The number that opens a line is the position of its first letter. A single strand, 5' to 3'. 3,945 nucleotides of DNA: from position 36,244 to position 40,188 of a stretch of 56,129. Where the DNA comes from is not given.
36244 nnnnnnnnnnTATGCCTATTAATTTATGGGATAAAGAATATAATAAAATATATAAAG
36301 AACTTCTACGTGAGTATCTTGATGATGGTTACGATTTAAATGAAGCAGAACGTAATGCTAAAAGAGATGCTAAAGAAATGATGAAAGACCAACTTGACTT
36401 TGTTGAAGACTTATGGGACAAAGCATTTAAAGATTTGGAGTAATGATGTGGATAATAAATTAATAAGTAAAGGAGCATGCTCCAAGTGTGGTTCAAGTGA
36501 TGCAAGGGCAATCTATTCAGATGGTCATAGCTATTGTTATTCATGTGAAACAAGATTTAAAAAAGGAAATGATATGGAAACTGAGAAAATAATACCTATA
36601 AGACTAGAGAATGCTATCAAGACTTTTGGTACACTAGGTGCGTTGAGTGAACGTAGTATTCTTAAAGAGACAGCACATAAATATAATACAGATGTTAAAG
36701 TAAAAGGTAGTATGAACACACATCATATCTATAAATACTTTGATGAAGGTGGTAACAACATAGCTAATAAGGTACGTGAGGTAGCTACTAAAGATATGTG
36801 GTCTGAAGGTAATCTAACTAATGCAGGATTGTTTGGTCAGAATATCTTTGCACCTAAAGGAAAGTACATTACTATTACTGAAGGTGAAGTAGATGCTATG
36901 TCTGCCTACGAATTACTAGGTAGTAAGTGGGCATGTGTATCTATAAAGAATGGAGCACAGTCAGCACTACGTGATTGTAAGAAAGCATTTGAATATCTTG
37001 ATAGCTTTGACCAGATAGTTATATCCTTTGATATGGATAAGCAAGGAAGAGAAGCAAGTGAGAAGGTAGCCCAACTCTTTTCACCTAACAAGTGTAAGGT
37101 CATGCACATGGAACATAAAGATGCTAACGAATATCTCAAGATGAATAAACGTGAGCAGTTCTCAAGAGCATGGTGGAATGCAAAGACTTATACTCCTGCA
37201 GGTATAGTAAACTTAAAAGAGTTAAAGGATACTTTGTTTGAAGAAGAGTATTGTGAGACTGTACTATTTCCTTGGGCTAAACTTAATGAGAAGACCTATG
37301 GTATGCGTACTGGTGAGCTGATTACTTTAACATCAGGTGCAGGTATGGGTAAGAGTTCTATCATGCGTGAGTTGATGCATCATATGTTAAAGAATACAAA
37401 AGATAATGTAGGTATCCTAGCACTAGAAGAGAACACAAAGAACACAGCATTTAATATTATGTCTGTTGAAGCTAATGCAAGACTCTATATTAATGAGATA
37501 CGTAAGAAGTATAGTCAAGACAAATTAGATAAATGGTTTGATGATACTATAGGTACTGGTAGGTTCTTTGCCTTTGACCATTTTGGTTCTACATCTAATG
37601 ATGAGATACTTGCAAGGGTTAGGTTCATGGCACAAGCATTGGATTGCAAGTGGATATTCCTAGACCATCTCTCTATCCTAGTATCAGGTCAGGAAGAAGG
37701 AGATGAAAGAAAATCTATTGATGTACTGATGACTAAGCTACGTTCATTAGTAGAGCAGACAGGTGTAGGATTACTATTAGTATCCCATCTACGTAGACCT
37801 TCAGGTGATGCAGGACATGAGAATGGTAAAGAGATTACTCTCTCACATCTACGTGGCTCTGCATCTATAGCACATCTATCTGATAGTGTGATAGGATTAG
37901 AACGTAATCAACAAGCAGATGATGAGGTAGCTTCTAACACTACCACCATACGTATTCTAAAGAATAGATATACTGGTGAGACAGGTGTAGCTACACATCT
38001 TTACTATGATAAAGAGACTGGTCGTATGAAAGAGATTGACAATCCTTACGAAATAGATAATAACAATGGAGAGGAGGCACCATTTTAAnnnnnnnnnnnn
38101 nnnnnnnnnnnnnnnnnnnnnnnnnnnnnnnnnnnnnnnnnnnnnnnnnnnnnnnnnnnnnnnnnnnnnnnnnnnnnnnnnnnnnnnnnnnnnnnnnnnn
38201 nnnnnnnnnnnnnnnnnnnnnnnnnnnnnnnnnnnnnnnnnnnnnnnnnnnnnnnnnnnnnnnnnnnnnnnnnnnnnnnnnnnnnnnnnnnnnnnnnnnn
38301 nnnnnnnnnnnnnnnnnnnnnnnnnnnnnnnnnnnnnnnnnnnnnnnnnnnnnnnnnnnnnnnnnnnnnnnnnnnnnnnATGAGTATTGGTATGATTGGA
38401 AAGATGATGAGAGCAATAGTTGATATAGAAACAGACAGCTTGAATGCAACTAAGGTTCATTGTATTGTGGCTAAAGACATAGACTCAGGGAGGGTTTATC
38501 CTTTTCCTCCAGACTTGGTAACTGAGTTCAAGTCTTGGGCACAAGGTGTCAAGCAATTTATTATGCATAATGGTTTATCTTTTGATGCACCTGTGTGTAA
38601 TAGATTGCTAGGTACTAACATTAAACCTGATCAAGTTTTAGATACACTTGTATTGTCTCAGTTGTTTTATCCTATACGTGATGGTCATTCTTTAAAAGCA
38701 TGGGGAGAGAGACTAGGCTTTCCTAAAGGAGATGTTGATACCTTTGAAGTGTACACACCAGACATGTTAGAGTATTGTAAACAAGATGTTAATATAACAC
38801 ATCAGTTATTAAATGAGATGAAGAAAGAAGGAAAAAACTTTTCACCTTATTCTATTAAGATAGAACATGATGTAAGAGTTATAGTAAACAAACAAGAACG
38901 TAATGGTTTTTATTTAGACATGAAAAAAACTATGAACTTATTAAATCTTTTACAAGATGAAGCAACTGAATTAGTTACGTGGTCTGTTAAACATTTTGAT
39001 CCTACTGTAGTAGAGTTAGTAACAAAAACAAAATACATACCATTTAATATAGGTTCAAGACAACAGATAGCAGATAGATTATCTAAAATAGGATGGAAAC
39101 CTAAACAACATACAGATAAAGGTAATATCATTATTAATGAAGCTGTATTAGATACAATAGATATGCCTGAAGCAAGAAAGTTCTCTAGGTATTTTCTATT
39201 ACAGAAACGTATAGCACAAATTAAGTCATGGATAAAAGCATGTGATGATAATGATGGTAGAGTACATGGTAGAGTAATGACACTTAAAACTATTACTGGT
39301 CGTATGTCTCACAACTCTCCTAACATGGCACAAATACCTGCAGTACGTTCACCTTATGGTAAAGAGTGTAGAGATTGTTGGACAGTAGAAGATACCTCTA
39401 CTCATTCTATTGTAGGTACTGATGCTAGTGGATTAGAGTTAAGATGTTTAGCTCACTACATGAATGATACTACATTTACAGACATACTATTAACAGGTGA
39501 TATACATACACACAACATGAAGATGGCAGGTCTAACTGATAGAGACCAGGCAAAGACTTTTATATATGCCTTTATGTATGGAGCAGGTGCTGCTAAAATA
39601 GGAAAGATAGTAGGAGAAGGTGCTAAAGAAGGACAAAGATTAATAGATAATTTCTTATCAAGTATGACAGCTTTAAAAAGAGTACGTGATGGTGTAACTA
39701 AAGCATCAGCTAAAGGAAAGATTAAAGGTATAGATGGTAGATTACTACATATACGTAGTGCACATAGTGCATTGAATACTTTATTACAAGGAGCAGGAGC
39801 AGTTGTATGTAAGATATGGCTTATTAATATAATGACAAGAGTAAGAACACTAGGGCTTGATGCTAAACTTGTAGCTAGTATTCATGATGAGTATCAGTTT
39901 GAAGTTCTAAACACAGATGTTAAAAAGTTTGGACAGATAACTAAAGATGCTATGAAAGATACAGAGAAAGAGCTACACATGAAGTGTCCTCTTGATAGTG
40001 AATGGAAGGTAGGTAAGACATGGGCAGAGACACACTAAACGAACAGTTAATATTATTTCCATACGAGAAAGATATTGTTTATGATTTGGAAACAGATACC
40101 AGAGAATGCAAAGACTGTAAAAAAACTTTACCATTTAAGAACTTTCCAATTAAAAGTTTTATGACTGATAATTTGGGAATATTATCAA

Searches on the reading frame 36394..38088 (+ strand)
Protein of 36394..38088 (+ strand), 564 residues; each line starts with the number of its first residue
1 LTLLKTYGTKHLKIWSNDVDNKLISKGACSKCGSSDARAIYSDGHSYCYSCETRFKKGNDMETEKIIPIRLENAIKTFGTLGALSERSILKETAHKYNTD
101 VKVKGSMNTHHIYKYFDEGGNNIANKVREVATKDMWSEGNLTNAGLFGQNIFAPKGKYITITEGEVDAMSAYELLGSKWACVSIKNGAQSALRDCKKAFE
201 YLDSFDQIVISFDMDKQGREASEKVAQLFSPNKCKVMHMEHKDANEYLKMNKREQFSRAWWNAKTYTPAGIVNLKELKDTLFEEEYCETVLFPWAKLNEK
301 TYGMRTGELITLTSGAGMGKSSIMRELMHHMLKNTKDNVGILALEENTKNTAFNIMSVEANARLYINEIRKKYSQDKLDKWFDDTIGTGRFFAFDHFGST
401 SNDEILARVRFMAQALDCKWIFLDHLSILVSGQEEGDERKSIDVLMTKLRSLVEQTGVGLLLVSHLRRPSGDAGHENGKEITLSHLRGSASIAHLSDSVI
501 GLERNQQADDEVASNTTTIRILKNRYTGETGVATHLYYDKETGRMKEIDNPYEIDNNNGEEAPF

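Call 48: search_protein_families(library=pfam, proteins=[window:36394-38088:+], max_evalue=0.001)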
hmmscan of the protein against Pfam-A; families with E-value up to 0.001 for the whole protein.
window:36394-38088:+ (564 aa): 4 families
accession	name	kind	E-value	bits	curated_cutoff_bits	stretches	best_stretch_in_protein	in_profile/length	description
PF03796.21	DnaB_C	-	2e-23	83.5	27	1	295-544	7-252/255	DnaB-like helicase C terminal domain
PF13155.12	Toprim_2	-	3.3e-12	47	22.1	1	161-248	2-88/88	Toprim-like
PF13481.12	AAA_25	-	1.6e-07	31.5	27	1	303-469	28-193/195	AAA domain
PF01751.28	Toprim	-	0.00032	21.2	23.1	0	159-234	2-84/96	Toprim domain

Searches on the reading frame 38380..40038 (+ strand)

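Call 48: search_protein_families(library=pfam, proteins=[window:38380-40038:+], max_evalue=0.001)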
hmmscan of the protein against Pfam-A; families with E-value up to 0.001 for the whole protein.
window:38380-40038:+ (552 aa): 3 families
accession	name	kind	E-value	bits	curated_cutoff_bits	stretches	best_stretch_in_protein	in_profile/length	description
PF00476.26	DNA_pol_A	-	1.6e-54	185.8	34.3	1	220-550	28-381/381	DNA polymerase family A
PF13482.12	RNase_H_2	-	0.00048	20.5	22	0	14-100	3-100/165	RNase_H superfamily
PF01612.26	DNA_pol_A_exo1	-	0.0009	19.5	23.6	0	14-150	25-171/173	3'-5' exonuclease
